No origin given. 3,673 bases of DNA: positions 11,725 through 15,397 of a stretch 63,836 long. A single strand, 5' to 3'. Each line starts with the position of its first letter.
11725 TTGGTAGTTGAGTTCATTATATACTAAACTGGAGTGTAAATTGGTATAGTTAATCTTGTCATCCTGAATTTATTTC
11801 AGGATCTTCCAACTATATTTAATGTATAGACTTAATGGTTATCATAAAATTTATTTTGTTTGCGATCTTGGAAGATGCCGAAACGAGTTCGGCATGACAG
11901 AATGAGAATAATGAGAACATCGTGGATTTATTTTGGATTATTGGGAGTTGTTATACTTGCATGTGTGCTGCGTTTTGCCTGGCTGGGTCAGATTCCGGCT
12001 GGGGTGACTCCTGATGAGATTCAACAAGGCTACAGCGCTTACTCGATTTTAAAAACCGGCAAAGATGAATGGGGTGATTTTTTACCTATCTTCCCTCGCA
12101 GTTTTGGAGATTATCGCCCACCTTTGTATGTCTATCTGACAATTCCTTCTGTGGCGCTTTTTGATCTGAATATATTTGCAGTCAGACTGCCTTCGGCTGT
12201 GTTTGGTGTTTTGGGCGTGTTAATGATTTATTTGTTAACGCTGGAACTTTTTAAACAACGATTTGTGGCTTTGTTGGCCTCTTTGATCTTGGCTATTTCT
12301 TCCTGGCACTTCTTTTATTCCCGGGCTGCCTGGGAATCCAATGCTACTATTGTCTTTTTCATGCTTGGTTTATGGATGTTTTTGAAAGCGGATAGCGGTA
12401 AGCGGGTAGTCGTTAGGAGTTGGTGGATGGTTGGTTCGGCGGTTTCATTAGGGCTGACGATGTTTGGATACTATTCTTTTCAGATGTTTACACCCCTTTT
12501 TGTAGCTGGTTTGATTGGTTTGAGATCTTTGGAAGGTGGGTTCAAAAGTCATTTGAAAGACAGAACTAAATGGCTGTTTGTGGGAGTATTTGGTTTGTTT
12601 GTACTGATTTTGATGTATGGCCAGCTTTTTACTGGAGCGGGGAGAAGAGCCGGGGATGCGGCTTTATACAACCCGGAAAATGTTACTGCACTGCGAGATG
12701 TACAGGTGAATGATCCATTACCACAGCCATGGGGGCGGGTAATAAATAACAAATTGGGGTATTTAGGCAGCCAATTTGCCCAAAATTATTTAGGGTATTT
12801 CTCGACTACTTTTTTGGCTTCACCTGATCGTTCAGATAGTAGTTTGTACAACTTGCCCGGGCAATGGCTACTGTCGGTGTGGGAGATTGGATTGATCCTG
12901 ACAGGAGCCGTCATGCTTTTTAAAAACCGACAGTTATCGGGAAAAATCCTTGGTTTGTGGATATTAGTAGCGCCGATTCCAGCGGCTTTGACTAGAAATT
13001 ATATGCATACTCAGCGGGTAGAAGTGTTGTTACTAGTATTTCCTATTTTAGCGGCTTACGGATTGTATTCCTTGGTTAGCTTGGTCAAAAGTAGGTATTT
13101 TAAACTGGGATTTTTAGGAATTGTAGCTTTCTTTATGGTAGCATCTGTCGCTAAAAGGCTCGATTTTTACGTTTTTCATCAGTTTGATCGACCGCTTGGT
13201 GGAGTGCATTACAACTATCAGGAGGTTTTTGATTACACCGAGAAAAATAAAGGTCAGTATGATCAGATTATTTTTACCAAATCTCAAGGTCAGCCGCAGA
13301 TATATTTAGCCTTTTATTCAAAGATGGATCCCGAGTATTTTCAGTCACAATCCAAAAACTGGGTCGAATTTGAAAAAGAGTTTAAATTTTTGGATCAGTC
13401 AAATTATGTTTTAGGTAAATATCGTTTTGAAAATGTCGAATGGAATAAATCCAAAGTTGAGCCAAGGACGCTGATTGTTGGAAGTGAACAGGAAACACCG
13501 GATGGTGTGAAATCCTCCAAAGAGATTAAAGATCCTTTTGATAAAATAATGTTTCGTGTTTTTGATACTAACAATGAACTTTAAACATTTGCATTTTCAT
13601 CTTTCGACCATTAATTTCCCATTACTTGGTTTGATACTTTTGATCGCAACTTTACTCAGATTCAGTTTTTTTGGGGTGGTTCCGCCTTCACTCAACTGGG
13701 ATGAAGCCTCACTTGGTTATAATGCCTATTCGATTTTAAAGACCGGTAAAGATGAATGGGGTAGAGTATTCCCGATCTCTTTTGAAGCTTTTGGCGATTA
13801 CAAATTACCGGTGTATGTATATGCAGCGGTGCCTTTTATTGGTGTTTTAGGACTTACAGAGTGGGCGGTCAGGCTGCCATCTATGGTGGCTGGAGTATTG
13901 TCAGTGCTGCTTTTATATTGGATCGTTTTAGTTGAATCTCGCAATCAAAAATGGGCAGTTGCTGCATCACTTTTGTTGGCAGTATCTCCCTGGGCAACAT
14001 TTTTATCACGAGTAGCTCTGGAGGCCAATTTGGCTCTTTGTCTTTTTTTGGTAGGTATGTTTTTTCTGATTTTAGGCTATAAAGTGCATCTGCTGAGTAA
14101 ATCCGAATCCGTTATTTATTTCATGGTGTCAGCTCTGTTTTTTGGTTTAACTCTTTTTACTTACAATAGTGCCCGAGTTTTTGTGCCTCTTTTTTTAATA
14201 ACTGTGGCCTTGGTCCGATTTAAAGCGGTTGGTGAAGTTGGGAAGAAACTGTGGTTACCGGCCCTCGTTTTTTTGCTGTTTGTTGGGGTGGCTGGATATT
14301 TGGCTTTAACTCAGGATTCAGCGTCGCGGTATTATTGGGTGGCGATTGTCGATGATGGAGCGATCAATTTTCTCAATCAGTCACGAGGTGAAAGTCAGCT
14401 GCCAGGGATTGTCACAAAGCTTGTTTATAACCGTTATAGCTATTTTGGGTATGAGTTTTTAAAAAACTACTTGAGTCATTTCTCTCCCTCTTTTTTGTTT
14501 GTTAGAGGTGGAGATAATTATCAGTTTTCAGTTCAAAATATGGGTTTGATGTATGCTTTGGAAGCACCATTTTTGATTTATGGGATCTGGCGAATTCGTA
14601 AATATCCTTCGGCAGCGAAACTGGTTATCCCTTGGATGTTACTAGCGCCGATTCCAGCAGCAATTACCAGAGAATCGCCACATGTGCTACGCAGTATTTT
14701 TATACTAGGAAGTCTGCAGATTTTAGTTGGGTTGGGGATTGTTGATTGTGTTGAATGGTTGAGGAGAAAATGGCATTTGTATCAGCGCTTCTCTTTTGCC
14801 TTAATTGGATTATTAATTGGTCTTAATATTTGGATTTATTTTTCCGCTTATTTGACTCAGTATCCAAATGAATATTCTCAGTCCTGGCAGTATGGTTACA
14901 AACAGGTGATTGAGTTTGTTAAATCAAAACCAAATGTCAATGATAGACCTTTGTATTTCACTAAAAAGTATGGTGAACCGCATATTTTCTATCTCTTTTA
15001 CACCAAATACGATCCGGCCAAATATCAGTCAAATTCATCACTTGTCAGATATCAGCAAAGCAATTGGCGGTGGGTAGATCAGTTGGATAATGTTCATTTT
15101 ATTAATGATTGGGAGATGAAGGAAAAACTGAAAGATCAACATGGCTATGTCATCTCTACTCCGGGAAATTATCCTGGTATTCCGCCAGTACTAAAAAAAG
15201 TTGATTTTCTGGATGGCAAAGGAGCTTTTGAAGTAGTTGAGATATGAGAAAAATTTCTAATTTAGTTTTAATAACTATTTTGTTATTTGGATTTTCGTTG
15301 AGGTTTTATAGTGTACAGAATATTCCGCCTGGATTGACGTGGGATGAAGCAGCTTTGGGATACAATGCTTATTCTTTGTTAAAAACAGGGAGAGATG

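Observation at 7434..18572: Array of six intact PMT/ArnT-like GT-C paralogs, one of them inverted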

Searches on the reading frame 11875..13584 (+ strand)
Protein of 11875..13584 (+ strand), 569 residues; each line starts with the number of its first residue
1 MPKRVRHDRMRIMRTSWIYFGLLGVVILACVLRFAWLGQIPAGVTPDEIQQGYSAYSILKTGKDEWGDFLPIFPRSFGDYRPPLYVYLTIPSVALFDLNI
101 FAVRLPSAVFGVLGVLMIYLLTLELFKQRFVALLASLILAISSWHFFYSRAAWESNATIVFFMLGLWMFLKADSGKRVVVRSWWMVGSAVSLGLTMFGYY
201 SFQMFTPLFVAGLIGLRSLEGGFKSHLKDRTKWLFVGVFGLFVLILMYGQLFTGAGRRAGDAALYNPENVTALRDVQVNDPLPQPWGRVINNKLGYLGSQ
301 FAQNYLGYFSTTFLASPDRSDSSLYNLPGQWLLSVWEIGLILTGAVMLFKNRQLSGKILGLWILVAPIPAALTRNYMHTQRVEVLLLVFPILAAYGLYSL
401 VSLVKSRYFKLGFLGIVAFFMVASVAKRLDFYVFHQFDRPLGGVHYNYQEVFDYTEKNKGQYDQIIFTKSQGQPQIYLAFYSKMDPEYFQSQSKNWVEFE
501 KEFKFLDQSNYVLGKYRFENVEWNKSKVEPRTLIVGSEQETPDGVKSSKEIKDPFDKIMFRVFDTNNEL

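Call 3: search_protein_families(library=pfam, proteins=[window:11875-13584:+], max_evalue=0.01)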
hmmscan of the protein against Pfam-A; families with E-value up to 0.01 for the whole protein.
window:11875-13584:+ (569 aa): 2 families
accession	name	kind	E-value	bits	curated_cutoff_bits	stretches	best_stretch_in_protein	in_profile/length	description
PF13231.12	PMT_2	-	3.4e-11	44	26.1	1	81-245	2-155/160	Dolichyl-phosphate-mannose-protein mannosyltransferase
PF02366.24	PMT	-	6.3e-10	39.5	22.7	1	28-244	6-228/245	Dolichyl-phosphate-mannose-protein mannosyltransferase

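Call 15: search_protein_families(library=ncbifam, proteins=[window:11875-13584:+], max_evalue=0.001)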
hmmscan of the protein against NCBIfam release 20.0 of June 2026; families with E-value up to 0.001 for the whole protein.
window:11875-13584:+ (569 aa): 2 families
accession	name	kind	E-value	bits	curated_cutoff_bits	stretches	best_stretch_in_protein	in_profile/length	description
NF009784.2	PRK13279.1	equivalog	4e-06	25.7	567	1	92-202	72-184/539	lipid IV(A) 4-amino-4-deoxy-L-arabinosyltransferase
TIGR03663.1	TIGR03663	subfamily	4.3e-06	26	126.25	1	24-197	6-161/435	flippase activity-associated protein Agl23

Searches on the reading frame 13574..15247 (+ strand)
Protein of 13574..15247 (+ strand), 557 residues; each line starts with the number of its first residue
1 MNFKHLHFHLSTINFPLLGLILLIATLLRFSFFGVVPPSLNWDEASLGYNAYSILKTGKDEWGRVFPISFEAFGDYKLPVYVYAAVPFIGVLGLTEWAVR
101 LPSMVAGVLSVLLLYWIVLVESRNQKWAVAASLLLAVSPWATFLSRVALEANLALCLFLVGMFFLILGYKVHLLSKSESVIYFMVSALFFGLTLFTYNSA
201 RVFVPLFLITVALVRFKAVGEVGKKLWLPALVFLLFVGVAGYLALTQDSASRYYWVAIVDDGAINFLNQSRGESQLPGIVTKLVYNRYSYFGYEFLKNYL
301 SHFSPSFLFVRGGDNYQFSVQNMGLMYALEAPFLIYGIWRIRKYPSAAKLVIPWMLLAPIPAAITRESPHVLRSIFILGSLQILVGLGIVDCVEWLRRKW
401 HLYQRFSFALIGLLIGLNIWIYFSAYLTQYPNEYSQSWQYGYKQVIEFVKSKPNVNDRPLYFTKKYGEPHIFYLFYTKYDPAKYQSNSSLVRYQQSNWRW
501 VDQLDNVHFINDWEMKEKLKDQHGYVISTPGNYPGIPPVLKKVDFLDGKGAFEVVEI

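Call 3: search_protein_families(library=pfam, proteins=[window:13574-15247:+], max_evalue=0.01)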
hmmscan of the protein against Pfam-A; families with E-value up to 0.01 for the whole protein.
window:13574-15247:+ (557 aa): 1 family
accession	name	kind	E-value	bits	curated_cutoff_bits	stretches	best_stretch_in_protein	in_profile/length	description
PF13231.12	PMT_2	-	8.7e-08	33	26.1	1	79-237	4-154/160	Dolichyl-phosphate-mannose-protein mannosyltransferase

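Call 15: search_protein_families(library=ncbifam, proteins=[window:13574-15247:+], max_evalue=0.001)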
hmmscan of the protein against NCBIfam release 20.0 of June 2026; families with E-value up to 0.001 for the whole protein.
window:13574-15247:+ (557 aa): 0 families
